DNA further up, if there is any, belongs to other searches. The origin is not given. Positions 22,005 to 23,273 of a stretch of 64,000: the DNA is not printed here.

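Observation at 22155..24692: ATP-grasp ligase and extended class I aminotransferase pair welded into the dnaB-dnaI replication operon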

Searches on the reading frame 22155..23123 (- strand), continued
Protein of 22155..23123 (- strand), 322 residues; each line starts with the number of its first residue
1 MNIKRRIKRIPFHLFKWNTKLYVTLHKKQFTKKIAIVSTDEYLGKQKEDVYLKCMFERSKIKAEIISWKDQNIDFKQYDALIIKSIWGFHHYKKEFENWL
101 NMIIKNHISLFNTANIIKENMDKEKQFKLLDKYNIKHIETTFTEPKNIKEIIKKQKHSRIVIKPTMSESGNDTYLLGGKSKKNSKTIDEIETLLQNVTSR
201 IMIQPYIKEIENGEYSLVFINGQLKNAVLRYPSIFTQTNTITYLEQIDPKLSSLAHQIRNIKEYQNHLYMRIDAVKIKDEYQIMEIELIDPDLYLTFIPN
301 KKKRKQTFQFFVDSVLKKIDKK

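Call 58: search_protein_families(library=pfam, proteins=[L023:385-1044:+, L023:1112-2038:+, L023:2054-3172:+, L023:3259-3891:+, L023:9492-11180:+, L023:11360-13636:+, L012:8079-9311:+, L012:9401-10861:+, L028:7131-8156:+, L024:2926-3765:+], max_evalue=0.0001)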
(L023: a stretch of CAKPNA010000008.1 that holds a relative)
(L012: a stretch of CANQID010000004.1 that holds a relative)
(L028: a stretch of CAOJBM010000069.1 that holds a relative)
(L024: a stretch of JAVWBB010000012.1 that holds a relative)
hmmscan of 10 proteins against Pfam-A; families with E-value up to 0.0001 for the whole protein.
L023:385-1044:+ (219 aa): 1 family
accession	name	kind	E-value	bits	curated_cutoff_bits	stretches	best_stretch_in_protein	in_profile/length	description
PF01520.23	Amidase_3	-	1.9e-45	155.5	27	1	36-215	1-174/174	N-acetylmuramoyl-L-alanine amidase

L023:1112-2038:+ (308 aa): 1 family
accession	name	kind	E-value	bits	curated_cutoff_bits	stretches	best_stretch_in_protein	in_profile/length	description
PF07751.16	Abi_2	-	3.7e-40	138.6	25.6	1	30-218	1-184/184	Abi-like protein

L023:2054-3172:+ (372 aa): 5 families
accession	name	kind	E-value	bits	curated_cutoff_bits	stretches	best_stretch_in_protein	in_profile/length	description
PF13365.12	Trypsin_2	-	7.8e-31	108.2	27.6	1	88-234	1-144/144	Trypsin-like peptidase domain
PF13180.12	PDZ_2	-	5e-21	75.2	27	1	273-368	2-80/80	PDZ domain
PF00089.32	Trypsin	-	1.8e-14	54.6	20.6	1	85-258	24-218/220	Trypsin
PF17820.7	PDZ_6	-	1.1e-09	38.3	27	1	303-353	1-50/54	PDZ domain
PF00595.29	PDZ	-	4.1e-09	37.1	23.2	1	297-342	19-67/81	PDZ domain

L023:3259-3891:+ (210 aa): 2 families
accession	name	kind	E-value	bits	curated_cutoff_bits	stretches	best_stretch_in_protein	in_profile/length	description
PF02390.23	Methyltransf_4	-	4.8e-41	140.5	24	1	38-204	2-172/173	Putative methyltransferase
PF24675.1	NpmA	-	1.5e-06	28.2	60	1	25-118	11-106/214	16S rRNA (adenine(1408)-N(1))-methyltransferase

L023:9492-11180:+ (562 aa): 2 families
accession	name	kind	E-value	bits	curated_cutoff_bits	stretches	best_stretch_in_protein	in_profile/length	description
PF20990.2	DUF2207_C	-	1.1e-14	55.2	33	1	446-490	203-247/247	Predicted membrane protein (DUF2207) C-terminal domain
PF09972.14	DUF2207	-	6.5e-07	30.2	24.4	1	23-186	2-156/172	Predicted membrane protein (DUF2207) N-terminal domain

L023:11360-13636:+ (758 aa): 1 family
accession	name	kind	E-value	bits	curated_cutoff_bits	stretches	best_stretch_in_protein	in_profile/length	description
PF12733.13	Cadherin-like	-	1.6e-06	28.9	24.2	1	600-666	12-89/89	Cadherin-like beta sandwich domain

L012:8079-9311:+ (410 aa): 5 families
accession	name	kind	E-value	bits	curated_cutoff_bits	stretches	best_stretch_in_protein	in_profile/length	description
PF01551.29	Peptidase_M23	-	6.6e-16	58.7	28.7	1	273-369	2-88/96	Peptidase family M23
PF24568.1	CC_PcsB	-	4e-12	46.3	27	1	92-157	1-66/75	Peptidoglycan hydrolase PcsB, coiled-coil domain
PF08614.16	ATG16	-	1.2e-05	26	33.7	0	48-108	88-148/200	Autophagy protein 16 (ATG16)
PF07889.17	DUF1664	-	1.6e-05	25.4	34.6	0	169-221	49-101/124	Protein of unknown function (DUF1664)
PF11932.13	DUF3450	-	5.2e-05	23.1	32.6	0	22-109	4-91/241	Protein of unknown function (DUF3450)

L012:9401-10861:+ (486 aa): 3 families
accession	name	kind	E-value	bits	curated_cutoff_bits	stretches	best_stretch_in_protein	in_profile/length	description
PF01551.29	Peptidase_M23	-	1.1e-24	86.8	28.7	1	378-471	2-93/96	Peptidase family M23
PF07501.17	G5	-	1.3e-10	41.8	23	1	274-341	6-75/75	G5 domain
PF01476.26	LysM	-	1.1e-06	28.9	20.9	0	211-255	1-42/43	LysM domain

L028:7131-8156:+ (341 aa): 5 families
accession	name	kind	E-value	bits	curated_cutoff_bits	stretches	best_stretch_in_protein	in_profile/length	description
PF08240.17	ADH_N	-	6.8e-23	81.3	23.5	1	24-133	2-104/104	Alcohol dehydrogenase GroES-like domain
PF00107.32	ADH_zinc_N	-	6.3e-21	75.1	31.8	1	172-299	2-128/129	Zinc-binding dehydrogenase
PF16912.11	Glu_dehyd_C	-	2.6e-15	56.9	34.9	1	161-327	31-203/211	Glucose dehydrogenase C-terminus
PF13602.12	ADH_zinc_N_2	-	7.3e-12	46.8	27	1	208-329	4-127/134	Zinc-binding dehydrogenase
PF07992.20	Pyr_redox_2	-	2.6e-05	24.3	26.1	0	154-205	135-184/291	Pyridine nucleotide-disulphide oxidoreductase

L024:2926-3765:+ (279 aa): 1 family
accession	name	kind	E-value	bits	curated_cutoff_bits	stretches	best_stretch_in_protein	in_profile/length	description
PF11449.14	ArsP_2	-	9.5e-15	55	32.5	1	3-167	4-172/359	Putative, 10TM heavy-metal exporter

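Call 70: search_protein_families(library=pfam, proteins=[L015:3403-4851:+, L018:1467-1898:+, L018:1915-2340:+, L018:2358-2789:+, L018:2789-3442:+, L018:3536-4363:-, L018:205-984:+, L014:3596-4756:+, L014:2109-3650:+, L014:4753-5271:+], max_evalue=0.0001)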
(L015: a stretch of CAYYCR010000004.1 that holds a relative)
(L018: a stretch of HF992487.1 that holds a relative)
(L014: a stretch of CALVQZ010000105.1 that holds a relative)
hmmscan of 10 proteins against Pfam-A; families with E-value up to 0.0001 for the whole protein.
L015:3403-4851:+ (482 aa): 1 family
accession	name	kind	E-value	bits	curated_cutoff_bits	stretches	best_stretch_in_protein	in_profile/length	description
PF07963.17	N_methyl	-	9.8e-09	34.9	21.2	1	11-35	2-26/27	Prokaryotic N-terminal methylation motif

L018:1467-1898:+ (143 aa): 1 family
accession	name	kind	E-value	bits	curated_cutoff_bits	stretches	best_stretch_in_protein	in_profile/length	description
PF00572.24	Ribosomal_L13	-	2.3e-48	163.7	23.8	1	13-131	1-119/119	Ribosomal protein L13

L018:1915-2340:+ (141 aa): 1 family
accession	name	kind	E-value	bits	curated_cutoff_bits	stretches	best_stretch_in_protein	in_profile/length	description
PF00380.25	Ribosomal_S9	-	1.1e-45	155.4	22.5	1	13-141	1-121/121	Ribosomal protein S9/S16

L018:2358-2789:+ (143 aa): 0 families

L018:2789-3442:+ (217 aa): 0 families

L018:3536-4363:- (275 aa): 1 family
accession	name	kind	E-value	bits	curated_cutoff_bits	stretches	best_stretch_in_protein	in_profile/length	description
PF02535.28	Zip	-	2e-24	86.8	35.1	2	125-270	177-322/323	ZIP Zinc transporter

L018:205-984:+ (259 aa): 0 families

L014:3596-4756:+ (386 aa): 3 families
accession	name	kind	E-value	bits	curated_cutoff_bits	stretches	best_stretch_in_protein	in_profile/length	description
PF06071.19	YchF-GTPase_C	-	1.4e-40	137.8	27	1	302-385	1-84/84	Protein of unknown function (DUF933)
PF01926.29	MMR_HSR1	-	3e-22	79.3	21.9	1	26-131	2-86/113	50S ribosome-binding GTPase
PF02421.24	FeoB_N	-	4.1e-09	36.6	27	1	27-70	4-47/156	Ferrous iron transport protein B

L014:2109-3650:+ (513 aa): 1 family
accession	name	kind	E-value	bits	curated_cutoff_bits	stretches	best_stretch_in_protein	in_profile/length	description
PF03806.19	ABG_transport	-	1.6e-96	324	27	1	13-509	15-498/502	AbgT putative transporter family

L014:4753-5271:+ (172 aa): 1 family
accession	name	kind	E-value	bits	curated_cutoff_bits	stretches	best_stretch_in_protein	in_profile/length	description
PF03729.18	DUF308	-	4.6e-20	72.1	25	3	121-167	4-50/73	Short repeat of unknown function (DUF308)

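Call 74: search_protein_families(library=pfam, proteins=[L041:5466-6296:+, L041:6354-7016:+, L041:7019-7891:+, L041:8056-9090:+, L041:9106-10623:+, L042:5388-6248:+, L042:6284-6979:+, L042:7975-8991:+], max_evalue=0.001)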
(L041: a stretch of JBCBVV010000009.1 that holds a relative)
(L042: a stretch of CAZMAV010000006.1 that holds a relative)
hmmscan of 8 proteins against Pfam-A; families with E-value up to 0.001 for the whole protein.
L041:5466-6296:+ (276 aa): 1 family
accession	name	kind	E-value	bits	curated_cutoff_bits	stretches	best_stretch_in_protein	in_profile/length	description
PF13369.12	Transglut_core2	-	3e-25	88.9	23.5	1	102-245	6-154/155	Transglutaminase-like superfamily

L041:6354-7016:+ (220 aa): 0 families

L041:7019-7891:+ (290 aa): 1 family
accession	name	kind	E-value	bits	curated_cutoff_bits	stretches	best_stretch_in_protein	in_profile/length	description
PF02955.21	GSH-S_ATP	-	6.2e-07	29.5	23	1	113-249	14-150/175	Prokaryotic glutathione synthetase, ATP-grasp domain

L041:8056-9090:+ (344 aa): 3 families
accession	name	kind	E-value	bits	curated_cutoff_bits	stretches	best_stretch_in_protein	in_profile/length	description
PF00877.26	NLPC_P60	-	4.2e-29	101.1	23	1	43-151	1-105/105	NlpC/P60 family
PF13308.11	YARHG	-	2.1e-13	50.5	27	1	240-321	6-84/85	YARHG domain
PF05708.18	Peptidase_C92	-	0.00032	21.2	27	0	26-74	76-126/166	Permuted papain-like amidase enzyme, YaeF/YiiX, C92 family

L041:9106-10623:+ (505 aa): 2 families
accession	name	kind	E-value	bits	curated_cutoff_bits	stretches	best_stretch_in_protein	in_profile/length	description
PF03441.19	FAD_binding_7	-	2e-59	200.9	27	1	320-504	3-190/203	FAD binding domain of DNA photolyase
PF00875.24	DNA_photolyase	-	2.2e-43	148.5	26.6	1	41-209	2-163/164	DNA photolyase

L042:5388-6248:+ (286 aa): 1 family
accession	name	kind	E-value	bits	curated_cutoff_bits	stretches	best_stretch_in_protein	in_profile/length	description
PF13369.12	Transglut_core2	-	1.2e-28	99.9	23.5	1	108-252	6-154/155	Transglutaminase-like superfamily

L042:6284-6979:+ (231 aa): 0 families

L042:7975-8991:+ (338 aa): 3 families
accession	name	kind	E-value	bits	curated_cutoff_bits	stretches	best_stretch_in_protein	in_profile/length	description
PF00877.26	NLPC_P60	-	2.8e-29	101.6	23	1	43-150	1-105/105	NlpC/P60 family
PF13308.11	YARHG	-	1.4e-12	47.9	27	1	236-316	6-84/85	YARHG domain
PF05708.18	Peptidase_C92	-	1.2e-05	25.9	27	0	26-78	76-130/166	Permuted papain-like amidase enzyme, YaeF/YiiX, C92 family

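Call 77: search_solved_structures(query=A2, max_evalue=0.001, show_alignments=1)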
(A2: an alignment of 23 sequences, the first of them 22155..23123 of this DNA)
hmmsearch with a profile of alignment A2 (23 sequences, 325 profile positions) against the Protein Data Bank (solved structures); distinct sequences matched with E-value up to 0.001: 2.
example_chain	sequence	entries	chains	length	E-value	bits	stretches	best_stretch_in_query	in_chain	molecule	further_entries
6jil_A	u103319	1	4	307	1.3e-25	93.3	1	52-309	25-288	Cycloserine biosynthesis protein DcsG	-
7qys_A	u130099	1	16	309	0.00077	21.7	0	96-291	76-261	Probable alpha-L-glutamate ligase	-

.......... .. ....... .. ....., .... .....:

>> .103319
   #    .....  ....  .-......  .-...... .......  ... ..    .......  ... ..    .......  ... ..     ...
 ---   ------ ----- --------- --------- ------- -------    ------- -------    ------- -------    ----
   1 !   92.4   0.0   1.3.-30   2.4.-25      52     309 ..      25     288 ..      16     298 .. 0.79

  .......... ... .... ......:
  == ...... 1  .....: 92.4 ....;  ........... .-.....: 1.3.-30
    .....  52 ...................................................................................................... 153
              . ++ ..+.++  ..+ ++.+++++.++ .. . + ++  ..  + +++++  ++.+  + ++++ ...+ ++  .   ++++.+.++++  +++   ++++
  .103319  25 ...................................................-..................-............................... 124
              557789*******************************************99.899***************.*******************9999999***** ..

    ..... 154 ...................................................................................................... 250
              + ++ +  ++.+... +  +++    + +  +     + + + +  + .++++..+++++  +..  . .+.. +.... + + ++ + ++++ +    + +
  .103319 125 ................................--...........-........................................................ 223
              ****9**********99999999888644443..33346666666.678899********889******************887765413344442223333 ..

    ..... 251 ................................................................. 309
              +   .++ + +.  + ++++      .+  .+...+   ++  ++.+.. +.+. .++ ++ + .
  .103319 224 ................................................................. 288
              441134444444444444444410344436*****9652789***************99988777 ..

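Call 91: search_protein_families(library=padloc, proteins=[window:22155-23123:-], max_evalue=0.01)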
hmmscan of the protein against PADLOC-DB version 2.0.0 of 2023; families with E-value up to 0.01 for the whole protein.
window:22155-23123:- (322 aa): 0 families
